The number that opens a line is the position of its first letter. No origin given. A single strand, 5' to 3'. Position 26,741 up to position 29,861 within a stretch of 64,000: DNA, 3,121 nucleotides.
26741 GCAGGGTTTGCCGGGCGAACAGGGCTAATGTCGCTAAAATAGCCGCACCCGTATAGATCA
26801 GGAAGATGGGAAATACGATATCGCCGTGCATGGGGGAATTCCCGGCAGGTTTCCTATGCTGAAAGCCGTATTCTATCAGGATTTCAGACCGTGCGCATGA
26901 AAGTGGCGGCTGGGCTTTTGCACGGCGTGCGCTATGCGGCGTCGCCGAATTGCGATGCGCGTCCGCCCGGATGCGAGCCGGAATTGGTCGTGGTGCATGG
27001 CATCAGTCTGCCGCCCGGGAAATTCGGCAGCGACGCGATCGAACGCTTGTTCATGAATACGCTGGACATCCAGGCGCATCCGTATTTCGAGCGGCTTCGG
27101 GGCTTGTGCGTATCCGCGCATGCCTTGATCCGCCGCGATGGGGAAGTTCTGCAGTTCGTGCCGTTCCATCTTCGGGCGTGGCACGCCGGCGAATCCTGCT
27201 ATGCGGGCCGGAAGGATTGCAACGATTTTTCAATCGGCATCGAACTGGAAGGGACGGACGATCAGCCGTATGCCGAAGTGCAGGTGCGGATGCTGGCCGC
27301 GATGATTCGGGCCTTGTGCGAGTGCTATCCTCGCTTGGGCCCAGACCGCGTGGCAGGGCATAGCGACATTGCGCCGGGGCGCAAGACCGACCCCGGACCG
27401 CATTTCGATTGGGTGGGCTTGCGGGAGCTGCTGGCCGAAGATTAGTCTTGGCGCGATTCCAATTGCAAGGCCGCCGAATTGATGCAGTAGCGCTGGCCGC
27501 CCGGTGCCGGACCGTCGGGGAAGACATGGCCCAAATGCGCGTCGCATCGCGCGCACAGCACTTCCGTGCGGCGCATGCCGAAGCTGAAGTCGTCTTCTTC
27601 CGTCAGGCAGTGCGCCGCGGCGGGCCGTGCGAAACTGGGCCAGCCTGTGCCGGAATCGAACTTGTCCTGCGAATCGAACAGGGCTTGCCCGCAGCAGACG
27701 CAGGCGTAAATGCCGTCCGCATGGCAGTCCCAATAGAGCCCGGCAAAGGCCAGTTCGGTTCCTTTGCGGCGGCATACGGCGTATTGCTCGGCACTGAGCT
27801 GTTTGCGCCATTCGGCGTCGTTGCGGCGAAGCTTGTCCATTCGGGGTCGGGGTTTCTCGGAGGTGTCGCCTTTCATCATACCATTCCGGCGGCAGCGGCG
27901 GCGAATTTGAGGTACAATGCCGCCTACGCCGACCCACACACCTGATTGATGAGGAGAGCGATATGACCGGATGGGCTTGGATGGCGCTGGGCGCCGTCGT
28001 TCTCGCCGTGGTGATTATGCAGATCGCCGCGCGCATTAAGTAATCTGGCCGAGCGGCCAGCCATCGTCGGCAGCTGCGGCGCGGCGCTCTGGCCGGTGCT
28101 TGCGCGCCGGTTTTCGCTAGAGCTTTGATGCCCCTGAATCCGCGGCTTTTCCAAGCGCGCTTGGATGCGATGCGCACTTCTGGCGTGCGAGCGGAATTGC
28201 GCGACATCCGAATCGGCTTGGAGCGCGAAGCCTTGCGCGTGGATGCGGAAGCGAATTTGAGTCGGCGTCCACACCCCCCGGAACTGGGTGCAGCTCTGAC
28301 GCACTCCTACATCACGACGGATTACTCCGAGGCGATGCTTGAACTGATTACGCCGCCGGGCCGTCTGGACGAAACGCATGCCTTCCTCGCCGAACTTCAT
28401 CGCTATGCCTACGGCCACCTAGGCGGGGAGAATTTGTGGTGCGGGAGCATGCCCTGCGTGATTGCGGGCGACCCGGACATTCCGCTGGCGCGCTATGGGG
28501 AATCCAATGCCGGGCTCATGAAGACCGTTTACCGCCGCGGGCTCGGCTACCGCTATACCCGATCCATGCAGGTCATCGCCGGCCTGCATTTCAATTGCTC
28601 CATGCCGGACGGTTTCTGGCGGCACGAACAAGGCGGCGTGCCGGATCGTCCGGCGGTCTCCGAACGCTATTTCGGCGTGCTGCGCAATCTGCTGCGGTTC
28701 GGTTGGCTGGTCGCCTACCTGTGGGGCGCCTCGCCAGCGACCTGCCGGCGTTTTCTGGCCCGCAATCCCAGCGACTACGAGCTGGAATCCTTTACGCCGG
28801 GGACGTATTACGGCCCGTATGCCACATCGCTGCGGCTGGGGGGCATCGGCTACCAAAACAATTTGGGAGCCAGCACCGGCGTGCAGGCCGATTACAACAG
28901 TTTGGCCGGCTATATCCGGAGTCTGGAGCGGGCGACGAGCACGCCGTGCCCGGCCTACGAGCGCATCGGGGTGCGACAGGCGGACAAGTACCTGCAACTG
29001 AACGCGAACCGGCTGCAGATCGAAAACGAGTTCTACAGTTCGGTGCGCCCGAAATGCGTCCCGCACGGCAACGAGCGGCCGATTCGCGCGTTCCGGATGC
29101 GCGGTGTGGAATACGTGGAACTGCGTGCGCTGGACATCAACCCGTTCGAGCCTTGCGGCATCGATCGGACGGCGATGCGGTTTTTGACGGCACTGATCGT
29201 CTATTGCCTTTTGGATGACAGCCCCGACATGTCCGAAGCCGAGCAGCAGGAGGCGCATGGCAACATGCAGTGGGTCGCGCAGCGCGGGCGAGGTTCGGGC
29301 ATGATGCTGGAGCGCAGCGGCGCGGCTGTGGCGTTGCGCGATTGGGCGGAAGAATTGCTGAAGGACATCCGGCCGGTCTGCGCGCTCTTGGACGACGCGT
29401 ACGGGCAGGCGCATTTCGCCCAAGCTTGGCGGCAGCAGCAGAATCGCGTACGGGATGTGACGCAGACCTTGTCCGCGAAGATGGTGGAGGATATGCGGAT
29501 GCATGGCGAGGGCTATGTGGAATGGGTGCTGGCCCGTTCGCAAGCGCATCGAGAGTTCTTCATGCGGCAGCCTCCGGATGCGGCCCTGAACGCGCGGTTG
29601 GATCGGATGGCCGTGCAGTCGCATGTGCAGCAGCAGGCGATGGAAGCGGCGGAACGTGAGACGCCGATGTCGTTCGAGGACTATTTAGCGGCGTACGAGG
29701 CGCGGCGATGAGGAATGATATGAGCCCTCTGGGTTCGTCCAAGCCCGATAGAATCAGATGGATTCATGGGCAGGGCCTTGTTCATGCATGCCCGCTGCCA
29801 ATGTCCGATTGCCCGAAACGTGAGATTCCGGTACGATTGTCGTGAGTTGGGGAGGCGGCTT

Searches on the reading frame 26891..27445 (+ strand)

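Call 13: search_protein_families(library=pfam, proteins=[window:26891-27445:+], max_evalue=0.00001)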
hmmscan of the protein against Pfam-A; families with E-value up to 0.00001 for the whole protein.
window:26891-27445:+ (184 aa): 1 family
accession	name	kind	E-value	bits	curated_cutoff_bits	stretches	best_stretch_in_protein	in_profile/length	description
PF01510.30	Amidase_2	-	1.3e-32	113.4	26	1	29-170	4-131/131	N-acetylmuramoyl-L-alanine amidase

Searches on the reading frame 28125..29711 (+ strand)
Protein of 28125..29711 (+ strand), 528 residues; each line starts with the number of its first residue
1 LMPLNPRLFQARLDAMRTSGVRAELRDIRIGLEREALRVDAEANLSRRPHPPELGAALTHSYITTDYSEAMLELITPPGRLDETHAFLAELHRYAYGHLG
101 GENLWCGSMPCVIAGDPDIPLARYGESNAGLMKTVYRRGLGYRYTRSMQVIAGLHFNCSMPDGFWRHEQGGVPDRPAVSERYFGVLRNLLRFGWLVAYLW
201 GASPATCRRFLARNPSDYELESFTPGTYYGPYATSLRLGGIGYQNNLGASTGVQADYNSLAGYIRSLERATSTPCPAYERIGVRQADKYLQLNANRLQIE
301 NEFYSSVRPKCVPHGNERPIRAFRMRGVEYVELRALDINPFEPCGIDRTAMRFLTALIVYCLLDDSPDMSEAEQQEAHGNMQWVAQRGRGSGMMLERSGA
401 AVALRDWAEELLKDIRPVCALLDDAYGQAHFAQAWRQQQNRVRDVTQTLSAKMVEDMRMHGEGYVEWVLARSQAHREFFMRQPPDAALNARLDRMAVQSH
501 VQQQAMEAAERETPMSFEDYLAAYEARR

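Call 13: search_protein_families(library=pfam, proteins=[window:28125-29711:+], max_evalue=0.00001)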
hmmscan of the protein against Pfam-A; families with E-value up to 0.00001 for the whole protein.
window:28125-29711:+ (528 aa): 1 family
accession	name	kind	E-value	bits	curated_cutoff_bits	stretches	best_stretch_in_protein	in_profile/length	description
PF04262.19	Glu_cys_ligase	-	2e-138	461.5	27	1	16-383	4-371/372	Glutamate-cysteine ligase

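Call 20: find_related_loci(query=window:28125-29711:+, collection=genome_contigs, flank=10000)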
Query window:28125-29711:+ (528 aa) in genome_contigs; peptide patterns used: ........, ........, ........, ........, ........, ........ (x = any residue, [..] = any of these).
600 stretches matched a pattern (row limit reached: there are more); 590 encode a relative of the query (tblastn E <= 1e-3); the best 80 are kept; 80 distinct loci.
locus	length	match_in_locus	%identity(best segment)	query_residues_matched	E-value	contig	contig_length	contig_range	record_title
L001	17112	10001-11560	47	8-527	6e-151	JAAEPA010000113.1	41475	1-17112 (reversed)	MAG: Gammaproteobacteria bacterium isolate Cca_21 CcaG_CONTIG475360, whole genome shotgun sequence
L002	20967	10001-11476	49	31-524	3e-145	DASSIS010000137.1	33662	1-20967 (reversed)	MAG TPA_asm: Gammaproteobacteria bacterium isolate SMAG_U1094 k141_167883, whole genome shotgun sequence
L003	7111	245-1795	45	12-527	7e-142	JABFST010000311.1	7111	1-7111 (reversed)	MAG: Methylococcaceae bacterium isolate WB-IL-19 seq_6045, whole genome shotgun sequence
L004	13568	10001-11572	43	1-524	6e-140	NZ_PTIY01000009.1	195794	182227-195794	Methylobacter tundripaludum strain OWC-G53F Ga0139037_109, whole genome shotgun sequence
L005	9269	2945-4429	44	31-524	1e-139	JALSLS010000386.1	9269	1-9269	MAG: Methylomonas sp. isolate 355-202_metabat2_scaf2bin.044 355-202_scaffold_5278_c1, whole genome shotgun sequence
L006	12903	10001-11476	47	31-524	2e-139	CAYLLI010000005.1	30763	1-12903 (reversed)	MAG TPA_asm: uncultured Chromatiaceae bacterium isolate SRP342821_co1_1 genome assembly, contig: NODE_997_length_30763_c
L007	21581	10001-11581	43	1-527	2e-138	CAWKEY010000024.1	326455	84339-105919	MAG: uncultured Gammaproteobacteria bacterium isolate MFD03551.bin.1.140 genome assembly, contig: contig_8882, whole gen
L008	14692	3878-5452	42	1-524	3e-138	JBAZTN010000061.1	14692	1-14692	MAG: Methylobacter sp. isolate SO_2017_GW1_203 NODE_15268_length_14692_cov_2.540611_OW334_2017, whole genome shotgun seq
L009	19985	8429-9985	44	11-528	6e-138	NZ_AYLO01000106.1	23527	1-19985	Methyloglobulus morosus KoM1 MGMO_112c, whole genome shotgun sequence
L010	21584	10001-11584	43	2-526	1e-137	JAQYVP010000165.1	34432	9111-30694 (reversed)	MAG: Chromatiales bacterium isolate SG_15_bin39 SG15_bin39_k141_2609621, whole genome shotgun sequence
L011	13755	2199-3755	43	6-527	4e-137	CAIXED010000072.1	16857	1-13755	MAG: uncultured proteobacterium isolate MJ-2014-D3_bin-499 genome assembly, contig: bin-499:72/82, whole genome shotgun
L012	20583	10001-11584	42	2-528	2e-136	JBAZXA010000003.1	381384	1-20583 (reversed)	MAG: Methylococcaceae bacterium isolate SO_2017_GW1_45 NODE_186_length_381384_cov_41.818736_OW334_2017, whole genome sho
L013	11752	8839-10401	43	4-527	2e-136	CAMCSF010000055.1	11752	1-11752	MAG: Methylomonas koyamae isolate GH-07nov19-321 genome assembly, contig: GH-07nov19-C8535, whole genome shotgun sequenc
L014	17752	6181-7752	43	1-524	3e-135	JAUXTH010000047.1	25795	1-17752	MAG: Methylobacter sp. isolate C13_maxbin.026_sub C13_k141_6698, whole genome shotgun sequence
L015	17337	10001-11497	44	31-528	3e-135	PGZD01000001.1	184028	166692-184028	MAG: Gammaproteobacteria bacterium HGW-Gammaproteobacteria-3 bjp_ig2158_scaffold_7, whole genome shotgun sequence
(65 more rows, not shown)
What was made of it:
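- Tried and rejected: A scan with GshA gave at most 49% identity (call 20).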
